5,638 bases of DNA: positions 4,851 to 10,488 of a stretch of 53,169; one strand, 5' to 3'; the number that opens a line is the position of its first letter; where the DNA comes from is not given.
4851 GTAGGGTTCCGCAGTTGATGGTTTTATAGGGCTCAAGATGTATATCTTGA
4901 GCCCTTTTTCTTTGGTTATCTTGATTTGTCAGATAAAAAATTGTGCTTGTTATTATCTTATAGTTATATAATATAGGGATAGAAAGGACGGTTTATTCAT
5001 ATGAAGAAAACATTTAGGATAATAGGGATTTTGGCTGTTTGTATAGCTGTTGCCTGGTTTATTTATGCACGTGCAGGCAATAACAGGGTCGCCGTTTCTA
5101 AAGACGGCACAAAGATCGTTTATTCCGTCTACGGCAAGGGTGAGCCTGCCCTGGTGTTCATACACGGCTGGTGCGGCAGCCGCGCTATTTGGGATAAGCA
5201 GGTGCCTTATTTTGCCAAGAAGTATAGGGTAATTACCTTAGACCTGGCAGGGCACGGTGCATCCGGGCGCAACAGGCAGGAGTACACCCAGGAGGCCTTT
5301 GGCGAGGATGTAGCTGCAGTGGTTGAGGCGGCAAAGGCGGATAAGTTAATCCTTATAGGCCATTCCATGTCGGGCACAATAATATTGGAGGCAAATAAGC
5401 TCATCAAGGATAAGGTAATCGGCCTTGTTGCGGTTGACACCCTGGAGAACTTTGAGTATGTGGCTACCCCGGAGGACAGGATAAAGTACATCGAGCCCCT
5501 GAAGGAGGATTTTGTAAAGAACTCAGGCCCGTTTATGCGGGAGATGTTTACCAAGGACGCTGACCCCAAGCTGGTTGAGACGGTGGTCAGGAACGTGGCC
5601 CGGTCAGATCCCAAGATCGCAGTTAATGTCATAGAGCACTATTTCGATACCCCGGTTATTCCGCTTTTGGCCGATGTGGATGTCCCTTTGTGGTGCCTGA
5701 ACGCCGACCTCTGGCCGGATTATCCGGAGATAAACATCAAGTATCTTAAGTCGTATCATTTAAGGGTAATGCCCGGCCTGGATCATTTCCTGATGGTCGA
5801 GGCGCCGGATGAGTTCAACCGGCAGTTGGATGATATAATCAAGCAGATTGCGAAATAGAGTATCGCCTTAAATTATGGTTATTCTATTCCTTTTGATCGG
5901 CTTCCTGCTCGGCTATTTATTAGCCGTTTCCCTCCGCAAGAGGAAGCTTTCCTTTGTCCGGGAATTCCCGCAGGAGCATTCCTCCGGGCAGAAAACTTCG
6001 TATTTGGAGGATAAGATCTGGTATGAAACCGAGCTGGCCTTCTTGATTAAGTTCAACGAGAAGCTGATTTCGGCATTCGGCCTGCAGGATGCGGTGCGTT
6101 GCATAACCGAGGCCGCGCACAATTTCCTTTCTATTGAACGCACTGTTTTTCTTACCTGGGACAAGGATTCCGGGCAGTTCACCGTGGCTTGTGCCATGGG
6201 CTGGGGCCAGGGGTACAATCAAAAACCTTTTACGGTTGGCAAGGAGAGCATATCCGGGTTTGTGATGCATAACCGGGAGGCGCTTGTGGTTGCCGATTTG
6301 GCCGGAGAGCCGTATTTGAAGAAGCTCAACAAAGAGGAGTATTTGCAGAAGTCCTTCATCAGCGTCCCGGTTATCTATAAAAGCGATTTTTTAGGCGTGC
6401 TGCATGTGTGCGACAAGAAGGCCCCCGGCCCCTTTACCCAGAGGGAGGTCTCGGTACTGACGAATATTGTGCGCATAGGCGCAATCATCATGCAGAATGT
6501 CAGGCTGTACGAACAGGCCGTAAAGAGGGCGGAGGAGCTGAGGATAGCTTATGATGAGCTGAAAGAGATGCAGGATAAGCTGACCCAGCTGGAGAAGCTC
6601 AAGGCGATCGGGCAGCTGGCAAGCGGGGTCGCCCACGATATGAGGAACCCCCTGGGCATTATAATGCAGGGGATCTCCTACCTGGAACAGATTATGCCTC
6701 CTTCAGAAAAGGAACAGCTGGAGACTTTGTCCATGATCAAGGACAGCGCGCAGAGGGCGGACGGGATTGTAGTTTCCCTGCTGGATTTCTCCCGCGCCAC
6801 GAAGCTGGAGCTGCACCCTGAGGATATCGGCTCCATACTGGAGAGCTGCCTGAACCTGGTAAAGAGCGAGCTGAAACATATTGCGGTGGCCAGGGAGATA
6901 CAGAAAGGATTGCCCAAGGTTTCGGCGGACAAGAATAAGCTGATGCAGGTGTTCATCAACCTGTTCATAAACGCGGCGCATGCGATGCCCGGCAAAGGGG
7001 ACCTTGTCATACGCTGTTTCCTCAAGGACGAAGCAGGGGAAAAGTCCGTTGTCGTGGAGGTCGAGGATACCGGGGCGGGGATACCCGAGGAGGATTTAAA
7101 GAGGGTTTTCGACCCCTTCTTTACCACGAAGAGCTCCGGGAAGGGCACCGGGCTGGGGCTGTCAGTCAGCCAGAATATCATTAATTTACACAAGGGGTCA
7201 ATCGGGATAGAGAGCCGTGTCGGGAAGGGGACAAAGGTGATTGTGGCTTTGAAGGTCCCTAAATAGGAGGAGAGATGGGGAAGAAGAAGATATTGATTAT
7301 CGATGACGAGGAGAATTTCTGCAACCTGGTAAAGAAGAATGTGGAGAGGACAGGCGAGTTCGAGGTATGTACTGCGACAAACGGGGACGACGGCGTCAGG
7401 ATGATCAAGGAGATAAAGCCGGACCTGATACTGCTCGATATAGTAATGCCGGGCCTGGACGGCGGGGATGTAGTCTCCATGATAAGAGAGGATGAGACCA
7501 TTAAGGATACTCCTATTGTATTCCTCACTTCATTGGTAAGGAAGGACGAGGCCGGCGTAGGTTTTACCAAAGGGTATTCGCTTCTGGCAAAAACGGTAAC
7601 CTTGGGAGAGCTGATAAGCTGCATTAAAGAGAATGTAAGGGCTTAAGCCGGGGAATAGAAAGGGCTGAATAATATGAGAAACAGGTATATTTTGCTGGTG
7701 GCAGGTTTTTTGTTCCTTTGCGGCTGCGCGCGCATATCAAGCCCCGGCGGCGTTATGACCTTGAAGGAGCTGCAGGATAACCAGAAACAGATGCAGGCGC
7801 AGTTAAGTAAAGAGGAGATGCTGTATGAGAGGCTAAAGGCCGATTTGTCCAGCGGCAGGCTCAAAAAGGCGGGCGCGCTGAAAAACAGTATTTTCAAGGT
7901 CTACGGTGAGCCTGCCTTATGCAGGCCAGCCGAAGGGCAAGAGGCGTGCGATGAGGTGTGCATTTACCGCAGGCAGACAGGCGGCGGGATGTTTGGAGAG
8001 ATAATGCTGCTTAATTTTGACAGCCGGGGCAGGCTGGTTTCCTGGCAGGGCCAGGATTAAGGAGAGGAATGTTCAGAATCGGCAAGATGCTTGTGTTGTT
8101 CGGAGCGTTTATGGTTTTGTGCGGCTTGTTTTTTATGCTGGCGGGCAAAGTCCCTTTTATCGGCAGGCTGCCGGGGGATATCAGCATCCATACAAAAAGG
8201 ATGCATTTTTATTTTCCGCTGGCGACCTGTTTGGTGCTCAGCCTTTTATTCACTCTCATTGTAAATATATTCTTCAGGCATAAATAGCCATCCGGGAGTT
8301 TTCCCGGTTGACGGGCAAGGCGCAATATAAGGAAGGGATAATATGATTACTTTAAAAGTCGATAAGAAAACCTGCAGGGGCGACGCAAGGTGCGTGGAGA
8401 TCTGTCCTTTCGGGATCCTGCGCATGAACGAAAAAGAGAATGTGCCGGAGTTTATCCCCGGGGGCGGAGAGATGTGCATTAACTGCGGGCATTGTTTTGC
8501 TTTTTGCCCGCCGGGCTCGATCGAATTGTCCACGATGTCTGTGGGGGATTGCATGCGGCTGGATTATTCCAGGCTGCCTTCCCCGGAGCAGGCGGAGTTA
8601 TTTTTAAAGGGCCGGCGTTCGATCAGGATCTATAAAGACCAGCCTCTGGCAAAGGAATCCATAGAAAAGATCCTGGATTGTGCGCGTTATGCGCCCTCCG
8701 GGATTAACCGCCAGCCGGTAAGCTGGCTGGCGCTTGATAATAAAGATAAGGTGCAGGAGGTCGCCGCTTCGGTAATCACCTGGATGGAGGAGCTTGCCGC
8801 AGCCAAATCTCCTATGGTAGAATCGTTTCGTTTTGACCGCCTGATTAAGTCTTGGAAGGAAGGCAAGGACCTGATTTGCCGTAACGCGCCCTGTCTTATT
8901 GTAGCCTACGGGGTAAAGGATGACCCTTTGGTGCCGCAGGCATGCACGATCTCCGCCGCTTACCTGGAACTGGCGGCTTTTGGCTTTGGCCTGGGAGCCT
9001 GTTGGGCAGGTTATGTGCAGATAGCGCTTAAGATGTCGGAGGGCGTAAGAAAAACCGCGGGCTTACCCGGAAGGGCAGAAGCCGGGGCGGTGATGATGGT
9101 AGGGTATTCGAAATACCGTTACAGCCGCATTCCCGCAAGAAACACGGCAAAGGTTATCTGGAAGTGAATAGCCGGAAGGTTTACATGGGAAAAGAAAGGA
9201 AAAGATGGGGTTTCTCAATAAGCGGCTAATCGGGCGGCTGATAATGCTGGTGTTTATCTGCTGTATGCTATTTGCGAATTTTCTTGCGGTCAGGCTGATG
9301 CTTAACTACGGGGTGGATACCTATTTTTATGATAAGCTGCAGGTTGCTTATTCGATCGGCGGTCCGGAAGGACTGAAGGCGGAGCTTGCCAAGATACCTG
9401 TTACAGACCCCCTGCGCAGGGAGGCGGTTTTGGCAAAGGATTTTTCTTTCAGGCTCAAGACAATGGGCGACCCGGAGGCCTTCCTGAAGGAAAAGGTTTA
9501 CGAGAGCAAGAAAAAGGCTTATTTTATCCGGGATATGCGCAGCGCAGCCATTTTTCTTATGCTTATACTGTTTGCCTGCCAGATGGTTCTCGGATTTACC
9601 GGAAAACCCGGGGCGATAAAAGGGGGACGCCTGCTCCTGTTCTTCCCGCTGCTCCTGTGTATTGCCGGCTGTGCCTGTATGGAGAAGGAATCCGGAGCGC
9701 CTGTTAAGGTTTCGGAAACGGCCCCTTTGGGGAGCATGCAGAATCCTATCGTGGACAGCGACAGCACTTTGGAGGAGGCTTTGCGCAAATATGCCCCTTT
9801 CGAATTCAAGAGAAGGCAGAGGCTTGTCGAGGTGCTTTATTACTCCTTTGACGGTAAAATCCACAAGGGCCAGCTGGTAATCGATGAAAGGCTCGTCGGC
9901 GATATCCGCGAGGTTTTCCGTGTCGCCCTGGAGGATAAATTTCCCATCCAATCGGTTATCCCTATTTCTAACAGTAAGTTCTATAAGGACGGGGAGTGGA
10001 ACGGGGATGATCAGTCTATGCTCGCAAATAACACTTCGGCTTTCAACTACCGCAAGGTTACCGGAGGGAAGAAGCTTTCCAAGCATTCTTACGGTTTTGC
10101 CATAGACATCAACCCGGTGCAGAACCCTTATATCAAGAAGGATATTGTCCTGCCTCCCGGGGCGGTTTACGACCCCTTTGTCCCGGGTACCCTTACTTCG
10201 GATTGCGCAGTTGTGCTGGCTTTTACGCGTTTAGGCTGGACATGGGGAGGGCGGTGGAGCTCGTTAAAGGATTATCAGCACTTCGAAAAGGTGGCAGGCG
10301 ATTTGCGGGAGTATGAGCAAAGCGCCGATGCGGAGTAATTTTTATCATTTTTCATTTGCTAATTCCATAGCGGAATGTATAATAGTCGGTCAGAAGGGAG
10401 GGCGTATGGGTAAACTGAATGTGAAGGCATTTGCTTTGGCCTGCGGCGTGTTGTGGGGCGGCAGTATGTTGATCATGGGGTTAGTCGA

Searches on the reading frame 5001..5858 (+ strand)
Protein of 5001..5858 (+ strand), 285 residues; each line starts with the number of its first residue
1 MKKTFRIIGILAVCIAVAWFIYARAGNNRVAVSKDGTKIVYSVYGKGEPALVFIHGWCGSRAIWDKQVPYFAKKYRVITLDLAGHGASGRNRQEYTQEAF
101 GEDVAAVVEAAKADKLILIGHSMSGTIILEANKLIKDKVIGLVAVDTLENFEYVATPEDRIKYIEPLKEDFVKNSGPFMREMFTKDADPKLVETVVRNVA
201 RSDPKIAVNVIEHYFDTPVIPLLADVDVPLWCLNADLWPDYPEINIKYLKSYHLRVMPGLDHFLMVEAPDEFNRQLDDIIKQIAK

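Call 4: search_protein_families(library=pfam, proteins=[window:5001-5858:+], max_evalue=1)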
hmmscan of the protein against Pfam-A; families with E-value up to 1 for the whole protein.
window:5001-5858:+ (285 aa): 7 families
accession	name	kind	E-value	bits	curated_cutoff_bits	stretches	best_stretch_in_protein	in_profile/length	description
PF00561.26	Abhydrolase_1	-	1.5e-22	80.9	25.8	1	49-155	1-111/245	alpha/beta hydrolase fold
PF12697.13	Abhydrolase_6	-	1.3e-21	78.7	26.3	1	51-274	1-216/217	Alpha/beta hydrolase family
PF12146.15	Hydrolase_4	-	3.9e-09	36.6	27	1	50-145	6-107/239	Serine aminopeptidase, S33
PF07819.20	PGAP1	-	0.014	15.6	24.3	1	85-147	61-127/233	PGAP1-like alpha/beta domain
PF05990.18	DUF900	-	0.064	13.1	20.5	1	89-132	69-112/232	Alpha/beta hydrolase of unknown function (DUF900)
PF09990.14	DUF2231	-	0.16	12.5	26.4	1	4-68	75-135/139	Predicted membrane protein (DUF2231)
PF07676.18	PD40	-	0.23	11.9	20.9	1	31-49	15-34/38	WD40-like Beta Propeller Repeat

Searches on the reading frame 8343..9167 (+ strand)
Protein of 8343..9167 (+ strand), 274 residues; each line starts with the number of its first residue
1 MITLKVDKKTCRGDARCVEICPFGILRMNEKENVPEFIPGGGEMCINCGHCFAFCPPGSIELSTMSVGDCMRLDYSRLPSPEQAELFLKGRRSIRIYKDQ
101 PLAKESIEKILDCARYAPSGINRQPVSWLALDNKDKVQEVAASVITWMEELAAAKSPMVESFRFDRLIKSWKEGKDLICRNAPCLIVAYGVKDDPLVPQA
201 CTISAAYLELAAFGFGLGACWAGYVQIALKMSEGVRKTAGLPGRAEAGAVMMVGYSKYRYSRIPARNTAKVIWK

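Call 73: search_protein_families(library=pfam, proteins=[window:8343-9167:+], max_evalue=0.00001)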
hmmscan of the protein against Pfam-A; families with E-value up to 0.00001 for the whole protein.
window:8343-9167:+ (274 aa): 9 families
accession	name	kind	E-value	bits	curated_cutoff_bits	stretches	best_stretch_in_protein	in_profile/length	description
PF00881.29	Nitroreductase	-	1.7e-29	103.6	23.5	1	88-255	1-167/167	Nitroreductase family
PF12837.12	Fer4_6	-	8.6e-08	32.2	25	0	5-25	3-23/24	4Fe-4S binding domain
PF13237.11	Fer4_10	-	2.6e-07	30.9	25.5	1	5-56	3-53/53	4Fe-4S dicluster domain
PF00037.32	Fer4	-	5.5e-07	29.6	21.1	0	5-26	2-23/24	4Fe-4S binding domain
PF14512.11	TM1586_NiRdase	-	9e-07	29.2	27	0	103-139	156-191/215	Putative TM nitroreductase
PF12838.12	Fer4_7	-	1.1e-06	29.5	27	1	11-58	2-51/52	4Fe-4S dicluster domain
PF25160.1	LdpA_Fe-S-bd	-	2.1e-06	27.8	27.6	0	43-63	26-46/49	LdpA Fe-S cluster-binding domain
PF13187.11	Fer4_9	-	2.4e-06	27.9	27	1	11-58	2-50/52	4Fe-4S dicluster domain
PF14697.11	Fer4_21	-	7.5e-06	26.4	35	0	43-62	6-25/59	4Fe-4S dicluster domain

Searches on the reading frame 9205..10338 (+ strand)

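Call 73: search_protein_families(library=pfam, proteins=[window:9205-10338:+], max_evalue=0.00001)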
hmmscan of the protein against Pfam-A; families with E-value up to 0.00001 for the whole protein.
window:9205-10338:+ (377 aa): 1 family
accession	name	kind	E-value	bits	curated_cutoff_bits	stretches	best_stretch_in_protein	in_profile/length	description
PF13539.11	Peptidase_M15_4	-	1.5e-22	80.4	25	1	286-362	1-70/70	D-alanyl-D-alanine carboxypeptidase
